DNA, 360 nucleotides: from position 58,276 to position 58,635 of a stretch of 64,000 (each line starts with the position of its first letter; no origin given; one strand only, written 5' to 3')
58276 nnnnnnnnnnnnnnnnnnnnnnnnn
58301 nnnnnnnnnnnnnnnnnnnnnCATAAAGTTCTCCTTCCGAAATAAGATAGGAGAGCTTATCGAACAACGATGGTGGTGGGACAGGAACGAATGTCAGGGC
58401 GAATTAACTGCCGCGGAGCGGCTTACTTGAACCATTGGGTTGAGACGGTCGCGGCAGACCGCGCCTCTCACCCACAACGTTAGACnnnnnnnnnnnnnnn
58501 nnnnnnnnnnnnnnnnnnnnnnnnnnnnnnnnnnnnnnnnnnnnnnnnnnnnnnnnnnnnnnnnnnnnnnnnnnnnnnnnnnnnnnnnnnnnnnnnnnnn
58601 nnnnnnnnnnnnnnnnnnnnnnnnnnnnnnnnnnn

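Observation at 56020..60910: Five attC-like sites delimit same-strand units: an integron-type cassette array with no IntI in view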

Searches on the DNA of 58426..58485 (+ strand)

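Call 33: build_rna_model(alignment_id=A1, structure=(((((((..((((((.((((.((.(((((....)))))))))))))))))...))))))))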
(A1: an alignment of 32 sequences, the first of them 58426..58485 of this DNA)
Model R1 built from alignment A1 (32 sequences, 60 columns); structure: as given.
model positions 60; base pairs 24; branch points 0; effective number of sequences 3.21; information 0.931 bits per position. Calibrated on 0.2 Mb of random sequence (short: E-values are rough).
structure used (alignment columns):
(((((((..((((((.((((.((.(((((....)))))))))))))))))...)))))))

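Call 34: search_with_rna_model(model_id=R1, source=window, filters=off, max_evalue=10, show_alignments=6)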
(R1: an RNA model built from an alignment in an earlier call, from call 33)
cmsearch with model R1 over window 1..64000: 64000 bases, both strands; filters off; matches with E-value up to 10: 16.
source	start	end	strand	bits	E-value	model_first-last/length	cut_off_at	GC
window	58426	58485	+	73.7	3.2e-22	1-60/60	no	0.6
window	59436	59495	+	59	3.4e-17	1-60/60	no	0.58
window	56021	56074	-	12.1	0.41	1-60/60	no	0.44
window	59436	59495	-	11.4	0.68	1-60/60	no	0.58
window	59689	59761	-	11.3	0.76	1-60/60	no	0.51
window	59507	59559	-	11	0.94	1-60/60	no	0.51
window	13887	13918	+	10.8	1.2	13-47/60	no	0.69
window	20799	20867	+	10.7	1.2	1-60/60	no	0.65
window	16969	17025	+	9.6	2.9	1-60/60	no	0.49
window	46636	46678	+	9.4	3.3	12-48/60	no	0.67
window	58426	58485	-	9.3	3.8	1-60/60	no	0.6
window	60823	60841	+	9.2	4.1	1-60/60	no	0.58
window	50224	50258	-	8.6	6.2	1-60/60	no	0.54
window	48423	48453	+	8.3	8.1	1-60/60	no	0.77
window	40033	40087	+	8.2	8.5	1-60/60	no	0.62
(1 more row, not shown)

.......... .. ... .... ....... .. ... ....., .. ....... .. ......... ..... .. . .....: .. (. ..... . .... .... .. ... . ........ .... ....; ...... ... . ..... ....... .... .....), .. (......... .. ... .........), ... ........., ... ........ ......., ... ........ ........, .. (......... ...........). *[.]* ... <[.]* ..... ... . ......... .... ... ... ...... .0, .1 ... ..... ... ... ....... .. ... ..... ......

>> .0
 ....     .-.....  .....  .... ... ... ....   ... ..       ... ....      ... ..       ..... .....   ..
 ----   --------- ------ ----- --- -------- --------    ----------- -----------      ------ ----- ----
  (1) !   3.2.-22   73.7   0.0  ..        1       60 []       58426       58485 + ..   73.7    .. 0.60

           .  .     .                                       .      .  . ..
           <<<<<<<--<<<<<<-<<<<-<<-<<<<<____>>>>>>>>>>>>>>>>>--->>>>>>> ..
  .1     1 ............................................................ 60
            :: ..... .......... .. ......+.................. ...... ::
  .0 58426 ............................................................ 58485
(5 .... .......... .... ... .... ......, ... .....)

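Call 42: search_with_rna_model(model_id=R1, sources=[L036, L025, L032, L002, L012, L014], filters=off, max_evalue=5)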
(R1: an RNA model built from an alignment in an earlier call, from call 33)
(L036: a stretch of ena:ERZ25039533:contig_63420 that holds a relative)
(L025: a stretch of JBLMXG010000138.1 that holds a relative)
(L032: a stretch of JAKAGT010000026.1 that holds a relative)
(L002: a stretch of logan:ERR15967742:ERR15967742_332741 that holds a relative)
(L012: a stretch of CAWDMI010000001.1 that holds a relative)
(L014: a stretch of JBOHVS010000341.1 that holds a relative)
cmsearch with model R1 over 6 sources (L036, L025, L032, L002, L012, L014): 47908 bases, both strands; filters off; matches with E-value up to 5: 23.
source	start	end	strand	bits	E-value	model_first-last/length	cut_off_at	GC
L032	2746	2805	+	78.3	6.4e-24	1-60/60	no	0.65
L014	143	202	-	74.8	9.9e-23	1-60/60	no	0.63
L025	4851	4910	-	70.4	3.3e-21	1-60/60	no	0.52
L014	2871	2932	-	61.3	4.1e-18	1-60/60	no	0.6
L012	2552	2610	-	58.6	3.7e-17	1-60/60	no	0.58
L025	4203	4260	-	43.2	6.9e-12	1-60/60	no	0.69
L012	5508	5566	-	42.2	1.5e-11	1-60/60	no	0.56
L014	5003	5060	-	34.3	7.3e-09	1-60/60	no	0.66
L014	824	886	-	33.8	1.1e-08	1-60/60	no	0.65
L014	1902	1962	-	32.5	3.1e-08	1-60/60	no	0.56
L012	6116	6182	-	28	1.1e-06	1-60/60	no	0.69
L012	3297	3370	-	22.8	6.7e-05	4-57/60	no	0.59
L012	806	869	-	21.6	0.00017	1-60/60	no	0.66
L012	4772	4829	-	16.4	0.01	1-60/60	no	0.6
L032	2746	2805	-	13.7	0.082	1-60/60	no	0.65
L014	3423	3497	-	13.5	0.099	4-57/60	no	0.55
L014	4412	4486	-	10.8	0.83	5-56/60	no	0.56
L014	2871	2932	+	10.8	0.86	1-60/60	no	0.6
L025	4851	4910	+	10.4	1.1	1-60/60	no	0.52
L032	695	717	+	9.7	2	1-60/60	no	0.61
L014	2100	2148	+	9.3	2.8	1-60/60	no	0.39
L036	17983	18023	-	8.9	3.7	1-60/60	no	0.41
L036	1544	1574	+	8.8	4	1-60/60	no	0.84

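Call 43: search_with_rna_model(model_id=R1, sources=[L005, L006, L007, L008, L009, L010, L011, L012, L013, L014, L015, L016, L017, L018, L019, L020, L021, L022, L023, L024, L025, L026, L027, L028, L029, L030, L031, L032, L033, L034, L035], filters=default, max_evalue=0.01, make_alignment=true)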
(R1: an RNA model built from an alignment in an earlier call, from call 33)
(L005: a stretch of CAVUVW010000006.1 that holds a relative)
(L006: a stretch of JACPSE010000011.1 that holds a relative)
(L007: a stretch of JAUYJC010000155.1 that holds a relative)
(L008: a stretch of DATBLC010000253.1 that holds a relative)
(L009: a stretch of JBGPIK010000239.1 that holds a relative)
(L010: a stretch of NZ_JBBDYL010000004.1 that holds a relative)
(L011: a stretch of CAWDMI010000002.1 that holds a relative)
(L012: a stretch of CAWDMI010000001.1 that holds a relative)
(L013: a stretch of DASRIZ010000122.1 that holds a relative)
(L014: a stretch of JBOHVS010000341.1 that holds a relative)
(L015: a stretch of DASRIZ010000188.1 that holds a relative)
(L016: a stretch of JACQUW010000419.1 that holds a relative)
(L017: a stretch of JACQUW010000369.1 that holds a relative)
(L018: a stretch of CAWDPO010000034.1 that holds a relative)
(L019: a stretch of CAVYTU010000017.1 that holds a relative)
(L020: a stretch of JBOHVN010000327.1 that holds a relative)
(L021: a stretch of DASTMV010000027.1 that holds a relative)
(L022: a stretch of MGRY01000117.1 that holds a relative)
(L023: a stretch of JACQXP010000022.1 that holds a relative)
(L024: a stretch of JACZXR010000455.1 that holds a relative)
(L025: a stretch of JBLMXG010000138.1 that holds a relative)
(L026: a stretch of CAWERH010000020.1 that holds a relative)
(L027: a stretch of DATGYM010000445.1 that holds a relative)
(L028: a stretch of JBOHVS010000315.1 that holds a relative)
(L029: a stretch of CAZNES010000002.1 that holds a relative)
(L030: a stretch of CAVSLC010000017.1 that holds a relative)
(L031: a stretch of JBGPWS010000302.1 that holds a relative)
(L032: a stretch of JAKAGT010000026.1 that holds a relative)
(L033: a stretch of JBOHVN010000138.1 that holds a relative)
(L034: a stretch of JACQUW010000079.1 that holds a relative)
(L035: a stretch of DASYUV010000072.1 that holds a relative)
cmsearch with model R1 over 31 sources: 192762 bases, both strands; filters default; matches with E-value up to 0.01: 69.
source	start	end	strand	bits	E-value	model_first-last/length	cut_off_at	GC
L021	7900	7959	-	87.2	2.2e-26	1-60/60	no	0.6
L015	4862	4921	-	86.2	5.1e-26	1-60/60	no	0.65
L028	2622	2681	-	84.8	1.6e-25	1-60/60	no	0.55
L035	574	633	+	84.3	2.3e-25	1-60/60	no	0.57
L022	3973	4032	-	82.9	6.6e-25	1-60/60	no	0.6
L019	5742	5801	-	82.9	7.1e-25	1-60/60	no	0.58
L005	2636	2695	-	82.5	9.7e-25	1-60/60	no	0.6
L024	2711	2770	-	82.4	1e-24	1-60/60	no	0.62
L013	3678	3737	-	81.6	1.9e-24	1-60/60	no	0.62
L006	805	864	+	81.2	2.5e-24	1-60/60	no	0.62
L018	1835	1894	+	80.3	5.2e-24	1-60/60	no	0.57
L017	884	943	+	79.4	1e-23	1-60/60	no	0.55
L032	2746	2805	+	78.3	2.6e-23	1-60/60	no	0.65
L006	64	123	+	77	7.4e-23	1-60/60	no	0.58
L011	1540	1599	-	76.5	1e-22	1-60/60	no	0.57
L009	4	63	+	75.9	1.6e-22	1-60/60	no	0.5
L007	6445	6504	+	75.7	2e-22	1-60/60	no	0.58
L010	1184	1243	+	75.7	2.1e-22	1-60/60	no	0.52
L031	4669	4728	-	75.5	2.4e-22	1-60/60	no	0.57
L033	4736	4795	-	75.3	2.7e-22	1-60/60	no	0.62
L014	143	202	-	74.8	4e-22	1-60/60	no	0.63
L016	5074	5133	+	74.3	6.2e-22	1-60/60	no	0.58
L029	5328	5387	+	74.2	6.6e-22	1-60/60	no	0.58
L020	2967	3026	-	73.4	1.2e-21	1-60/60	no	0.53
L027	4242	4301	+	71.9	4e-21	1-60/60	no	0.63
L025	4851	4910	-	70.4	1.3e-20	1-60/60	no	0.52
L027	683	742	+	69.9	2e-20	1-60/60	no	0.57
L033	3484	3542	-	68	8.9e-20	1-60/60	no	0.53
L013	4880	4939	-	67.9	9.3e-20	1-60/60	no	0.55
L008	465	521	-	67.8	9.8e-20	1-60/60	no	0.56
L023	2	59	+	67.7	1.1e-19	1-60/60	no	0.57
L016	3002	3062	+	66.3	3.3e-19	1-60/60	no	0.59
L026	604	663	-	65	9.1e-19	1-60/60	no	0.55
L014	2871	2932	-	61.3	1.6e-17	1-60/60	no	0.6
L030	4254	4310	-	59.2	8.7e-17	1-60/60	no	0.61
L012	2552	2610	-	58.6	1.5e-16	1-60/60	no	0.58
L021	5844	5903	-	57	5e-16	1-60/60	no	0.6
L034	1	55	+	48.8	3.3e-13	5-60/60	5'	0.6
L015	770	829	-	45.9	3.1e-12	1-60/60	no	0.65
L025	4203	4260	-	43.2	2.8e-11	1-60/60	no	0.69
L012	5508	5566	-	42.2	6e-11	1-60/60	no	0.56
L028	1631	1681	-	42.2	6.1e-11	1-60/60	no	0.61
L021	1977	2040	-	38.5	1.1e-09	1-60/60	no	0.61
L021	1313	1364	-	38.2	1.4e-09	1-60/60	no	0.63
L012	3294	3373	-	36.8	4.1e-09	1-60/60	no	0.62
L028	2835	2892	-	35.8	8.9e-09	1-60/60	no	0.59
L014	5003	5060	-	34.3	2.9e-08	1-60/60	no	0.66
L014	824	886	-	33.8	4.5e-08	1-60/60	no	0.65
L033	5307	5388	-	33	8.2e-08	1-60/60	no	0.62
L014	1902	1962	-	32.5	1.3e-07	1-60/60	no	0.56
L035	2353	2415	+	32.4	1.3e-07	1-60/60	no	0.6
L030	3627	3680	-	31.5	2.7e-07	1-60/60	no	0.67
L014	4408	4490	-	27.5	6.2e-06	1-60/60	no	0.58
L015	120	178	-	26.2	1.8e-05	1-60/60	no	0.56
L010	2765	2854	+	26.2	1.8e-05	1-60/60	no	0.59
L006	1555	1611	+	26.2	1.9e-05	1-60/60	no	0.65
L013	2213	2297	-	25.9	2.3e-05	1-60/60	no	0.55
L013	1562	1619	-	24.8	5.4e-05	1-60/60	no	0.57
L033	5966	6047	-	23.5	0.00015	1-60/60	no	0.61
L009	1340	1419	+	23.3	0.00018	1-60/60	no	0.61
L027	6055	6135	+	23.1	0.0002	1-60/60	no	0.63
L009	674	753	+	22.2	0.00041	1-60/60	no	0.64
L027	2548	2604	+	21.9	0.00052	1-60/60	no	0.47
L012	806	869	-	21.6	0.00067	1-60/60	no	0.66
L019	5742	5801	+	19.8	0.0028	1-60/60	no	0.58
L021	5044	5124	-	19.6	0.0034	1-60/60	no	0.63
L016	1513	1574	+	19.4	0.0037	1-60/60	no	0.55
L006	64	123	-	18.4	0.0087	1-60/60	no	0.58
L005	2636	2695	+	18.2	0.0095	1-60/60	no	0.6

Alignment A2: 69 matches aligned to the model, 124 columns, each read 5' to 3' on its own strand. Consensus structure (alignment columns), stored with it:
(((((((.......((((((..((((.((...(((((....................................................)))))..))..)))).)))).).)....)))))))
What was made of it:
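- On REP-type dispersed repeats: Elsewhere the family occurs in arrays (call 43).
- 15 loci hold same-strand arrays (call 43).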

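Call 44: build_rna_model(alignment_id=A2)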
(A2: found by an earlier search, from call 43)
Model R2 built from alignment A2 (69 sequences, 124 columns); structure: stored with the alignment.
model positions 60; base pairs 24; branch points 0; effective number of sequences 7.14; information 0.931 bits per position. Calibrated on 0.2 Mb of random sequence (short: E-values are rough).
structure used (alignment columns):
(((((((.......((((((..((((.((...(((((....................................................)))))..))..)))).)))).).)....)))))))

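Call 45: search_with_rna_model(model_id=R2, source=window, filters=off, max_evalue=10, show_alignments=8)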
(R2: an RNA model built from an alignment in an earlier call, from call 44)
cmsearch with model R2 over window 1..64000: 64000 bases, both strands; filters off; matches with E-value up to 10: 12.
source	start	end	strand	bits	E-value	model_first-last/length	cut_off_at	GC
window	58426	58485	+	69.1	8.9e-17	1-60/60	no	0.6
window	59436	59495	+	49.6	3e-11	1-60/60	no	0.58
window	59436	59495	-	22.5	0.0015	1-60/60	no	0.58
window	58426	58485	-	20.1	0.0069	1-60/60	no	0.6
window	60823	60910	+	19.3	0.012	1-60/60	no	0.59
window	56020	56074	-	14.1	0.37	1-60/60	no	0.45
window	43960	44032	-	12.9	0.77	1-60/60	no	0.6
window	60033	60089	+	12.6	0.99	1-60/60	no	0.61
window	59689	59761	-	11.1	2.6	1-60/60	no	0.51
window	969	1002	-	10.2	4.6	1-60/60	no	0.62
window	4256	4290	+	9.5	7.5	1-60/60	no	0.57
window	2763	2788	+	9.1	9.3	1-60/60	no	0.73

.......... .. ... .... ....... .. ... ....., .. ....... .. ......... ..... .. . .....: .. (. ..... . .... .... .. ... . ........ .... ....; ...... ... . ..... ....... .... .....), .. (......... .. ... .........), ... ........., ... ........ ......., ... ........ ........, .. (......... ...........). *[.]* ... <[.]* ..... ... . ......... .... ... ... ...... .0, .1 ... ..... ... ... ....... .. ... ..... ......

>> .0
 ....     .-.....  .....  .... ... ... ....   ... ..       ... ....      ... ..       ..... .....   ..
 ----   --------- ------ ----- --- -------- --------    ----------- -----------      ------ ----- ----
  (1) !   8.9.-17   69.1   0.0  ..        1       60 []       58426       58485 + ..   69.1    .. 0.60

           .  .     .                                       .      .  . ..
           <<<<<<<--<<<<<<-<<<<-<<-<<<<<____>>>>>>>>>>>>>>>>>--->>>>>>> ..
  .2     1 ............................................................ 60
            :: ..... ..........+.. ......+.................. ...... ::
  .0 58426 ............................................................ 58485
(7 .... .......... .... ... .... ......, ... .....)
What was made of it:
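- On attC site (59-base element): It gives 69.1, 49.6, 19.3, 14.1 (minus strand) and 12.6 bits (call 45).
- Checked: Only one comparable hit (12.9 bits) falls in the other 59 kb (call 45).
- R2 hits in the window cluster in the array with exact boundaries (call 45). Site 1 is a strong +-strand attC (call 45).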

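Call 56: search_with_rna_model(model_id=R2, sources=[L036, L038, L039, L040, L002], filters=off, max_evalue=2)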
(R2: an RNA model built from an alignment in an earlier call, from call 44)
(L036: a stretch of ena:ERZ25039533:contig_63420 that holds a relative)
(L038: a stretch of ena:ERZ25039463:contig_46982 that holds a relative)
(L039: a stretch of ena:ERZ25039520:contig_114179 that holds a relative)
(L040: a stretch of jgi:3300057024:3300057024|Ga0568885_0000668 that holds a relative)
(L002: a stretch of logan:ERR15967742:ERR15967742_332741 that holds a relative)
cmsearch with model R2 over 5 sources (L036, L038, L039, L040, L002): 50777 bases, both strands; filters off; matches with E-value up to 2: 22.
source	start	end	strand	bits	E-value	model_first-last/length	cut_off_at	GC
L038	7863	7921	-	75.5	1e-18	1-60/60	no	0.56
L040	1712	1771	-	72.1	9.7e-18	1-60/60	no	0.58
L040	3968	4027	-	63.8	2.2e-15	1-60/60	no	0.57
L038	2841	2920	-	44.1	8.6e-10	1-60/60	no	0.57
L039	2154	2236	-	41.4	5e-09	1-60/60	no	0.67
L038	7863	7921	+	30.9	4.9e-06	1-60/60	no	0.56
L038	2116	2216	-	28.8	1.9e-05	1-60/60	no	0.61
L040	2689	2747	-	27.1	5.8e-05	1-60/60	no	0.54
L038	3947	4024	-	24.6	0.0003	1-60/60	no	0.67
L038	71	127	-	24.6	0.0003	1-60/60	no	0.67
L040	1712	1771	+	23.2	0.00077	1-60/60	no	0.58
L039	4582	4636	+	21.4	0.0024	1-60/60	no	0.4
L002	1285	1371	+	20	0.006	1-60/60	no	0.67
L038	948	999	-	19.7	0.0072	1-60/60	no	0.62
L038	1615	1719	-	18.3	0.018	1-60/60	no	0.6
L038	6381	6435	+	16.7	0.053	1-60/60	no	0.45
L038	2841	2920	+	16.6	0.056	1-60/60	no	0.57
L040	7209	7239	-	16.5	0.058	1-60/60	no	0.58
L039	4582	4636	-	15.1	0.15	1-60/60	no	0.4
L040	3968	4027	+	13.5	0.41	1-60/60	no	0.57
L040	6383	6437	+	13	0.58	1-60/60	no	0.45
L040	7209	7239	+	11.2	1.9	1-60/60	no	0.58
